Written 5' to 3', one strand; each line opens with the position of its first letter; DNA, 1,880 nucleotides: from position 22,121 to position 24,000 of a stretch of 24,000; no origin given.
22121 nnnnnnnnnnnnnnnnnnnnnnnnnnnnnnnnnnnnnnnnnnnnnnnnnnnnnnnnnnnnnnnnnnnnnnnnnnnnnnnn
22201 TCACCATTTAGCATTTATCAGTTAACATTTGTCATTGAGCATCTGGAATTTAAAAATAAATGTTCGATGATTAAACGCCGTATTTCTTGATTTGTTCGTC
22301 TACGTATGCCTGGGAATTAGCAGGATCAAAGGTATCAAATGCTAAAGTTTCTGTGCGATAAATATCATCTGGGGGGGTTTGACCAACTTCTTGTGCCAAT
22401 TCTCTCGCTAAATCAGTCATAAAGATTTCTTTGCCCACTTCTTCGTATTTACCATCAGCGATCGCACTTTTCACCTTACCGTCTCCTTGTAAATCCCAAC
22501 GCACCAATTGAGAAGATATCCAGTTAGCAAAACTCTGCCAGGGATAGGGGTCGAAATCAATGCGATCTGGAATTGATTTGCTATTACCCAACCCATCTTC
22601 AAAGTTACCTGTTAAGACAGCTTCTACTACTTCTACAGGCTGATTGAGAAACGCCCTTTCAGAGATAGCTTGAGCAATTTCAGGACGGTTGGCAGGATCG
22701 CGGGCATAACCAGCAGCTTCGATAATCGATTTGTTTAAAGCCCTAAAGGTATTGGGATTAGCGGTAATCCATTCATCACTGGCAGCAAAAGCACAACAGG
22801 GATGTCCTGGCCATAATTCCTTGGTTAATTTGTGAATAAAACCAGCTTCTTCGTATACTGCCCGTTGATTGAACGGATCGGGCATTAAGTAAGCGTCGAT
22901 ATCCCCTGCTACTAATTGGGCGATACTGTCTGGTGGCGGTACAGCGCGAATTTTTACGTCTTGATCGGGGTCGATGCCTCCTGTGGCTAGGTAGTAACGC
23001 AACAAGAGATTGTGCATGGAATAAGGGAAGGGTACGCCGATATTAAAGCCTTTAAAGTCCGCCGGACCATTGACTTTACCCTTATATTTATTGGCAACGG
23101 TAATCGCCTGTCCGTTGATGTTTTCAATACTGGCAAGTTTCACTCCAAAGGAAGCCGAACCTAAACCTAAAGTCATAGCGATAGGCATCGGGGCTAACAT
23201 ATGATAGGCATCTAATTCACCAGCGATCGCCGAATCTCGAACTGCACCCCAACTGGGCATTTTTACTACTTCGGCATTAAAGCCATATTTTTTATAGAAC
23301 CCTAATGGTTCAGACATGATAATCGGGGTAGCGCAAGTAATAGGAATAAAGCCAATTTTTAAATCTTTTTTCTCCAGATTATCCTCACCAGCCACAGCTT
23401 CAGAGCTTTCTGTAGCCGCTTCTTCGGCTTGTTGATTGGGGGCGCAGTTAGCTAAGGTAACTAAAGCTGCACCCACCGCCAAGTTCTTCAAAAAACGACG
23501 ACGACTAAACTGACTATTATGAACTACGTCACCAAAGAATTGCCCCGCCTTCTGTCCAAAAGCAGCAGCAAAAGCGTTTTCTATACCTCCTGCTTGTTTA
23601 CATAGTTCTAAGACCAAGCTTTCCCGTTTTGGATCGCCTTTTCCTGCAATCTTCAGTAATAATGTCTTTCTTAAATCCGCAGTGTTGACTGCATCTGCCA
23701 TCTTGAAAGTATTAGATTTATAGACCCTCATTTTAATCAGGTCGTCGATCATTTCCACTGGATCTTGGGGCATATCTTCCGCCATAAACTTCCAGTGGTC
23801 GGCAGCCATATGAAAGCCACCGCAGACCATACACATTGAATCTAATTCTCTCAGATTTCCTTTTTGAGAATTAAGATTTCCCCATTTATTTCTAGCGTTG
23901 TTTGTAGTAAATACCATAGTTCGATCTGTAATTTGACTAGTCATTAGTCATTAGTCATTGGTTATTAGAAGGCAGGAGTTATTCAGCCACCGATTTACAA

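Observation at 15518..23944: Ten-gene co-directional cluster joining a cynABDS cyanate module to a cobalt nitrile hydratase module with its own metal-supply genes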

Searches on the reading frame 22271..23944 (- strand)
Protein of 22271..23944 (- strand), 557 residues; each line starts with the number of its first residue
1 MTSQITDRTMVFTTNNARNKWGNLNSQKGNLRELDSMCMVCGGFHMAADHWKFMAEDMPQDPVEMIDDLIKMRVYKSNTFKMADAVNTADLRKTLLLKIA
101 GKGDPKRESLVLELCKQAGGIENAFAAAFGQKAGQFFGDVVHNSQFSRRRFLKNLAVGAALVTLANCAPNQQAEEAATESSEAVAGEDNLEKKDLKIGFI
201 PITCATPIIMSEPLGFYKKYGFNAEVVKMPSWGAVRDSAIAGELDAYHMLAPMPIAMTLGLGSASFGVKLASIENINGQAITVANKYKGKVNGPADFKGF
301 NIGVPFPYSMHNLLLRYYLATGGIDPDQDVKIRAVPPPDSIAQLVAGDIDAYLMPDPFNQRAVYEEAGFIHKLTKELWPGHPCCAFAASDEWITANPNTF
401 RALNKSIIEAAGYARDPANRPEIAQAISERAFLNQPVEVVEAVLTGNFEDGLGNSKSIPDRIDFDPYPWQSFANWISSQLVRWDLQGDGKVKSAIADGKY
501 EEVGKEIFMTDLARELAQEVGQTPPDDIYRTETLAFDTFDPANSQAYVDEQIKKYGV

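Call 3: search_protein_families(library=pfam, proteins=[window:22271-23944:-])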
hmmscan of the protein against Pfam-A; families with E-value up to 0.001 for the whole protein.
window:22271-23944:- (557 aa): 2 families
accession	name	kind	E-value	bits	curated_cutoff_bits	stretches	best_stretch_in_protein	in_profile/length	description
PF13379.11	NMT1_2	-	1.6e-77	261.2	24.7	1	189-428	2-252/252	NMT1-like family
PF09084.16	NMT1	-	4.7e-06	27.1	20.5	1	206-415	5-210/216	NMT1/THI5 like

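Call 4: search_protein_families(library=ncbifam, proteins=[window:22271-23944:-])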
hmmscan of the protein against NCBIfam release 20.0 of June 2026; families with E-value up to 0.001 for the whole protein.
window:22271-23944:- (557 aa): 7 families
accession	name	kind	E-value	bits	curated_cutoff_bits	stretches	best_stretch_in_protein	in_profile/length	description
TIGR01728.1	SsuA_fam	subfamily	2.1e-19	69.8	163.5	1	196-454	2-253/290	aliphatic sulfonate ABC transporter substrate-binding protein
TIGR01729.1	taurine_ABC_bnd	equivalog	3.3e-08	33.3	304.25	1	278-414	79-214/300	taurine ABC transporter substrate-binding protein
NF040735.1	SBP_SaoX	equivalog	1.9e-07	30.5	300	1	196-410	6-214/330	ABC transporter substrate-binding subunit SaoX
TIGR01409.1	TAT_signal_seq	domain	2.7e-05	24.3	16.7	1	147-171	2-26/29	twin-arginine translocation signal domain-containing protein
NF008553.0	PRK11480.1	equivalog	6.6e-05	22.2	490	1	287-432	110-254/320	taurine ABC transporter substrate-binding protein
NF008588.0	PRK11553.1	subfamily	0.00015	20.9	299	1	280-399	110-225/319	aliphatic sulfonate ABC transporter substrate-binding protein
TIGR02811.1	formate_TAT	hypoth_equivalog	0.00068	19.9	48.45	0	144-182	7-45/66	formate dehydrogenase region TAT target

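Call 47: find_homologous_proteins(query=window:22271-23944:-, max_evalue=1e-30)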
Query window:22271-23944:- (557 aa): 7997 proteins with E <= 1e-30 among 8000 candidates; the best 120 are listed.
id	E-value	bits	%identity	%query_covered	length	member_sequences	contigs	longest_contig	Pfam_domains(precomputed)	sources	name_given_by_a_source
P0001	0.0e+0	1284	100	100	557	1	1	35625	PF13379.12,PF09084.17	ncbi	-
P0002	0.0e+0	1281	100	100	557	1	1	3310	PF13379.12,PF09084.17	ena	-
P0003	0.0e+0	1168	91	98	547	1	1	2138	PF13379.12,PF09084.17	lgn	-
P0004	0.0e+0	1150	90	98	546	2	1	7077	PF13379.12,PF09084.17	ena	-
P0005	0.0e+0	1146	90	98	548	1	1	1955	PF13379.12,PF09084.17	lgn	-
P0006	0.0e+0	1144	89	98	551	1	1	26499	PF13379.12,PF09084.17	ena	-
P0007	0.0e+0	1143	89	98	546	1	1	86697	PF13379.12,PF09084.17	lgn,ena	-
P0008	0.0e+0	1143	90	98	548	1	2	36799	PF13379.12,PF09084.17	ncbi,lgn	ncbi:MAG: ABC transporter substrate-binding protein [Cyanobacteria bacterium P01_G01_bin.67]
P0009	0.0e+0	1141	89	98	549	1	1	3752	PF13379.12,PF09084.17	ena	-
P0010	0.0e+0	1137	89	98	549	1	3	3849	PF13379.12,PF09084.17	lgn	-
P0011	0.0e+0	1133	89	98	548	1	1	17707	PF13379.12,PF09084.17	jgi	jgi:nitrate/nitrite transport system substrate-binding protein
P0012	0.0e+0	1129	89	98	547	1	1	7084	PF13379.12,PF09084.17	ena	-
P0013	0.0e+0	1128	89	98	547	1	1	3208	PF13379.12,PF09084.17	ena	-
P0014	0.0e+0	1127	89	98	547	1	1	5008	PF13379.12,PF09084.17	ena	-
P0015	0.0e+0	1125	87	98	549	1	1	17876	PF13379.12,PF09084.17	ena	-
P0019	0.0e+0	1119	86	98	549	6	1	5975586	PF13379.12,PF09084.17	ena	-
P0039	0.0e+0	1101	86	98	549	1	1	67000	PF13379.12,PF09084.17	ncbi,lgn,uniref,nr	ncbi:ABC-type nitrate/sulfonate/bicarbonate transport system, periplasmic component [Xenococcus sp. 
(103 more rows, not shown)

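Call 48: find_encoding_contigs(protein=P0007, flank=10000, max_places=2)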
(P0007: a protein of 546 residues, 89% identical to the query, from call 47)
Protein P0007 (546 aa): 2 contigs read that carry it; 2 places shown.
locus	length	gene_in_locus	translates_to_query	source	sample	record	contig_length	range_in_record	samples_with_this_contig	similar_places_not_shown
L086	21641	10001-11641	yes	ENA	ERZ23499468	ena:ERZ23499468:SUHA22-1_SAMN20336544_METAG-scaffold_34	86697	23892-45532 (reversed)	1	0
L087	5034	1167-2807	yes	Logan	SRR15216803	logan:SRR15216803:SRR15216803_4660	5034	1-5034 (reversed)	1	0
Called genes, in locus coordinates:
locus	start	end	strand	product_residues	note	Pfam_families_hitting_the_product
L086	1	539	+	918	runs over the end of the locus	PF00133:tRNA-synt_1, PF09334:tRNA-synt_1g (weak), PF13603:tRNA-synt_1_2, PF09334:tRNA-synt_1g (weak), PF08264:Anticodon_1, PF10458:Val_tRNA-synt_C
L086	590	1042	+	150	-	PF28019:HmpF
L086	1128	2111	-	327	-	PF02779:Transket_pyr, PF02780:Transketolase_C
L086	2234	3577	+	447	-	PF01523:PmbA_TldD_1st (weak), PF19289:PmbA_TldD_3rd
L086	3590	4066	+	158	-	PF05899:Cupin_3 (weak), PF07883:Cupin_2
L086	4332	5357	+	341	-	PF04087:DUF389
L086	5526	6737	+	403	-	-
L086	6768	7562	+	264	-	-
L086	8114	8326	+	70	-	-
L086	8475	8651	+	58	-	-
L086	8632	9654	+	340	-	PF13426:PAS_9, PF00512:HisKA, PF02518:HATPase_c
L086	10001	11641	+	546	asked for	PF13379:NMT1_2, PF09084:NMT1 (weak)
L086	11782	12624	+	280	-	PF00528:BPD_transp_1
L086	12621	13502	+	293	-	PF13304:AAA_21 (faint), PF00005:ABC_tran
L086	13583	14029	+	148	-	PF21291:CYNS_N (weak), PF02560:Cyanate_lyase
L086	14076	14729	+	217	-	PF04955:HupE_UreJ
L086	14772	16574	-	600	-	PF01343:Peptidase_S49, PF00574:CLP_protease (faint), PF01343:Peptidase_S49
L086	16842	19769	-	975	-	PF02739:5_3_exonuc_N, PF01367:5_3_exonuc, PF01612:DNA_pol_A_exo1, PF22619:DNA_polI_exo1, PF00476:DNA_pol_A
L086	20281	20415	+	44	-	-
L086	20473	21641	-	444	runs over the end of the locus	PF02386:TrkH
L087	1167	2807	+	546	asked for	PF13379:NMT1_2, PF09084:NMT1 (weak)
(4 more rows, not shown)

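Call 49: find_encoding_contigs(protein=P0008, flank=10000, max_places=2)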
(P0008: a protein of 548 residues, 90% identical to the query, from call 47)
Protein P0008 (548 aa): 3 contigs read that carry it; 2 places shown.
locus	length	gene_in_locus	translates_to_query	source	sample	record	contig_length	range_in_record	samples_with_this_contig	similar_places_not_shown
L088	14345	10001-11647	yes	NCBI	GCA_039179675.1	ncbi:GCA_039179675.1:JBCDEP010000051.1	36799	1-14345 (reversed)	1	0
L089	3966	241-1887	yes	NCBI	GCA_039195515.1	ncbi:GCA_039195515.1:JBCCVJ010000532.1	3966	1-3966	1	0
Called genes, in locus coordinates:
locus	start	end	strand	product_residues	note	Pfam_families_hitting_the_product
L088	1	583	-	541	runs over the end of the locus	PF21088:MS_channel_1st (weak), PF00924:MS_channel_2nd, PF21082:MS_channel_3rd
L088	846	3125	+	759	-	PF09423:PhoD (faint)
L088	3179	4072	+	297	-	PF12146:Hydrolase_4, PF00561:Abhydrolase_1, PF12697:Abhydrolase_6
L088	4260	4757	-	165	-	PF00889:EF_TS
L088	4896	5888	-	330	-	PF03141:Methyltransf_29 (weak), PF02353:CMAS, PF13489:Methyltransf_23, PF01209:Ubie_methyltran, PF13847:Methyltransf_31, PF08241:Methyltransf_11, PF08242:Methyltransf_12, PF13649:Methyltransf_25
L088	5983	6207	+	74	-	PF08719:NADAR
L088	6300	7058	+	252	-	PF01370:Epimerase, PF04321:RmlD_sub_bind (weak), PF05368:NmrA, PF01073:3Beta_HSD (weak), PF07993:NAD_binding_4 (faint), PF13460:NAD_binding_10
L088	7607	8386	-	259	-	PF00072:Response_reg, PF00165:HTH_AraC, PF12833:HTH_18, PF00165:HTH_AraC (weak)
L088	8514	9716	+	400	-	PF00989:PAS, PF08448:PAS_4, PF12860:PAS_7 (faint), PF13426:PAS_9, PF00512:HisKA, PF02518:HATPase_c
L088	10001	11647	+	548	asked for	PF13379:NMT1_2, PF09084:NMT1 (weak)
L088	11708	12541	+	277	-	PF00528:BPD_transp_1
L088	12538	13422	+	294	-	PF00005:ABC_tran, PF13304:AAA_21 (faint)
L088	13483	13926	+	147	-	PF21291:CYNS_N, PF02560:Cyanate_lyase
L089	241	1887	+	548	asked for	PF13379:NMT1_2, PF09084:NMT1 (weak)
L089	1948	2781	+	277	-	PF00528:BPD_transp_1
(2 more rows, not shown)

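Call 50: find_encoding_contigs(protein=P0006, flank=10000, max_places=2)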
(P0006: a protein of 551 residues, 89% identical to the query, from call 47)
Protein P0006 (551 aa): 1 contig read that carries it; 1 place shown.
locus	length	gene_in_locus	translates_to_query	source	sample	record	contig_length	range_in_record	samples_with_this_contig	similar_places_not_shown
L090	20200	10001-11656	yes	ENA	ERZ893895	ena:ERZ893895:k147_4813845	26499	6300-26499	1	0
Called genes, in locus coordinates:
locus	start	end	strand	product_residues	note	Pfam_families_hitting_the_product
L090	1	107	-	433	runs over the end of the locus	PF00931:NB-ARC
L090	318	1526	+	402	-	PF01436:NHL (faint)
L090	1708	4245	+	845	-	PF00708:Acylphosphatase, PF07503:zf-HYPF, PF01300:Sua5_yciO_yrdC, PF17788:HypF_C, PF22521:HypF_C_2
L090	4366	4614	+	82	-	PF01455:HupF_HypC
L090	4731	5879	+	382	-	PF01924:HypD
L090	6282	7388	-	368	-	PF00586:AIRS, PF02769:AIRS_C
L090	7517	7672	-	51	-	-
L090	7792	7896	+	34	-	-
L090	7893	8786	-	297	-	PF02492:cobW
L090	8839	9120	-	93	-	PF01155:HypA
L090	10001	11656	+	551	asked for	PF09084:NMT1 (faint), PF13379:NMT1_2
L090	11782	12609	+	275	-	PF00528:BPD_transp_1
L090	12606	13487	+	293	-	PF00005:ABC_tran, PF13304:AAA_21 (faint)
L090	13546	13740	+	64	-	PF21291:CYNS_N (weak)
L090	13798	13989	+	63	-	PF02560:Cyanate_lyase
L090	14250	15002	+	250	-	PF21006:NHase_beta_N, PF02211:NHase_beta_C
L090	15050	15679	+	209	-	PF02979:NHase_alpha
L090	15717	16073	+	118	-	PF21006:NHase_beta_N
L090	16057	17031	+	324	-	PF03193:RsgA_GTPase (faint), PF02492:cobW, PF07683:CobW_C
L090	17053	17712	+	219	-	PF04955:HupE_UreJ, PF13795:HupE_UreJ_2 (weak)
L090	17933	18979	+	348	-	PF23381:Beta-prop_IFT122_1st, PF24814:WD40_Prp19, PF25173:Beta-prop_WDR3_1st, PF25174:Beta-prop_THOC3, PF25460:Beta-prop_Aladin, PF23414:Beta-prop_EML_2, PF24807:WD40_CDC20-Fz, PF25175:Beta-prop_WDR5, +45 more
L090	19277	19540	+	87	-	-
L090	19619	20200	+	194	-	?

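Call 52: find_encoding_contigs(protein=P0019, flank=10000, max_places=1)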
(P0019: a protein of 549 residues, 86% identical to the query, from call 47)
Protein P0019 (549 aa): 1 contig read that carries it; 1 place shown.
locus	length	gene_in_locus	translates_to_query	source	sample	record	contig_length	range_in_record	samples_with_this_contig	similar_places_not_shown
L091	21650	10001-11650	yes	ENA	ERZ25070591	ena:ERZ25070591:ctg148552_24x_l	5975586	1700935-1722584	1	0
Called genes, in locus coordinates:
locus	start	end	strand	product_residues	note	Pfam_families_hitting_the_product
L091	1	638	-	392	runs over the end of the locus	PF00266:Aminotran_5, PF01212:Beta_elim_lyase, PF01041:DegT_DnrJ_EryC1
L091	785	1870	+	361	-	PF16261:DUF4915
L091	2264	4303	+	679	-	PF00353:HemolysinCabind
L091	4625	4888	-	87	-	-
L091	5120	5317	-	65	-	-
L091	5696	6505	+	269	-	PF13419:HAD_2 (faint), PF13344:Hydrolase_6, PF00702:Hydrolase (weak), PF13242:Hydrolase_like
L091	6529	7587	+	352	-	PF00155:Aminotran_1_2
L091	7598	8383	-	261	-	PF00072:Response_reg, PF00165:HTH_AraC, PF12833:HTH_18, PF00165:HTH_AraC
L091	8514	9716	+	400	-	PF00989:PAS, PF08448:PAS_4, PF13426:PAS_9, PF00512:HisKA, PF02518:HATPase_c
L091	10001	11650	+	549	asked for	PF13379:NMT1_2, PF09084:NMT1 (weak)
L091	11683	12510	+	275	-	PF00528:BPD_transp_1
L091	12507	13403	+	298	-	PF00005:ABC_tran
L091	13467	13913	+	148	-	PF21291:CYNS_N (weak), PF02560:Cyanate_lyase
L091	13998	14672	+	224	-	PF04955:HupE_UreJ, PF13795:HupE_UreJ_2 (weak)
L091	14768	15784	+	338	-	PF23381:Beta-prop_IFT122_1st, PF24807:WD40_CDC20-Fz, PF24814:WD40_Prp19, PF25174:Beta-prop_THOC3, PF25460:Beta-prop_Aladin, PF25173:Beta-prop_WDR3_1st, PF25175:Beta-prop_WDR5, PF23381:Beta-prop_IFT122_1st, +45 more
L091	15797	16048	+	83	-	-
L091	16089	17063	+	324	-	PF00009:GTP_EFTU (faint), PF03193:RsgA_GTPase (faint), PF02492:cobW, PF07683:CobW_C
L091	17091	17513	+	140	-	PF07080:DUF1348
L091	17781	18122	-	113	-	PF11282:DUF3082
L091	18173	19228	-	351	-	PF18152:DAHP_snth_FXD, PF00793:DAHP_synth_1, PF03102:NeuB (weak)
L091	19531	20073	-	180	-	-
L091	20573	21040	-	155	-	PF11947:DUF3464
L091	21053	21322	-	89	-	PF00312:Ribosomal_S15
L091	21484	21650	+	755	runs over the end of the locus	PF13520:AA_permease_2, PF00324:AA_permease, PF03522:SLC12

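Call 53: find_encoding_contigs(protein=P0039, flank=10000, max_places=1)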
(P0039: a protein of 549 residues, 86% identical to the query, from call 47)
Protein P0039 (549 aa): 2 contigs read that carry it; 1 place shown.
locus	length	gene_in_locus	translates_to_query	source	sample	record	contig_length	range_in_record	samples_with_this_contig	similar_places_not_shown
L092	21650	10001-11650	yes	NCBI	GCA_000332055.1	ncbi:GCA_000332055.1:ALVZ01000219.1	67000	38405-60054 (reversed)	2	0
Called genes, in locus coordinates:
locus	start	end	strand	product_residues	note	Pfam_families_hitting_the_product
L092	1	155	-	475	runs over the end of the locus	-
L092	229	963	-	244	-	PF01182:Glucosamine_iso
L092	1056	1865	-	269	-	-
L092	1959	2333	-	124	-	PF07386:DUF1499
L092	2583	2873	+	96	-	PF00076:RRM_1, PF16842:RRM_occluded (weak)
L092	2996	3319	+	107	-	-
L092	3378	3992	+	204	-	PF01121:CoaE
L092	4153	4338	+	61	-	PF14105:DUF4278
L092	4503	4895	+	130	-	-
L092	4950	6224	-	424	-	-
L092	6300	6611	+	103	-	-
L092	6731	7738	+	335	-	-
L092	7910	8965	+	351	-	PF01118:Semialdhyde_dh, PF22698:Semialdhyde_dhC_1, PF02774:Semialdhyde_dhC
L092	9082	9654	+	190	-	-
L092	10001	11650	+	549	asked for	PF13379:NMT1_2, PF09084:NMT1 (weak)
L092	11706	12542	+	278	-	PF00528:BPD_transp_1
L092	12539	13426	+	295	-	PF00005:ABC_tran, PF13304:AAA_21 (faint)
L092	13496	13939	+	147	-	PF21291:CYNS_N (weak), PF02560:Cyanate_lyase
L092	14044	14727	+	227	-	PF04955:HupE_UreJ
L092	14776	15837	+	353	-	PF23381:Beta-prop_IFT122_1st, PF23414:Beta-prop_EML_2, PF24814:WD40_Prp19, PF25173:Beta-prop_WDR3_1st, PF25174:Beta-prop_THOC3, PF25460:Beta-prop_Aladin, PF24807:WD40_CDC20-Fz, PF24817:WD40_WDHD1_1st, +47 more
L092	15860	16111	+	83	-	-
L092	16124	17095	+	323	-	PF02492:cobW, PF03193:RsgA_GTPase (faint), PF07683:CobW_C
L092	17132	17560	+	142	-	PF07080:DUF1348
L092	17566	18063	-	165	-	PF00583:Acetyltransf_1, PF13673:Acetyltransf_10 (weak), PF13508:Acetyltransf_7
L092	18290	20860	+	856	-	PF17900:Peptidase_M1_N, PF01433:Peptidase_M1, PF02985:HEAT (faint), PF13646:HEAT_2, PF03130:HEAT_PBS (faint), PF13646:HEAT_2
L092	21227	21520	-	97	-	-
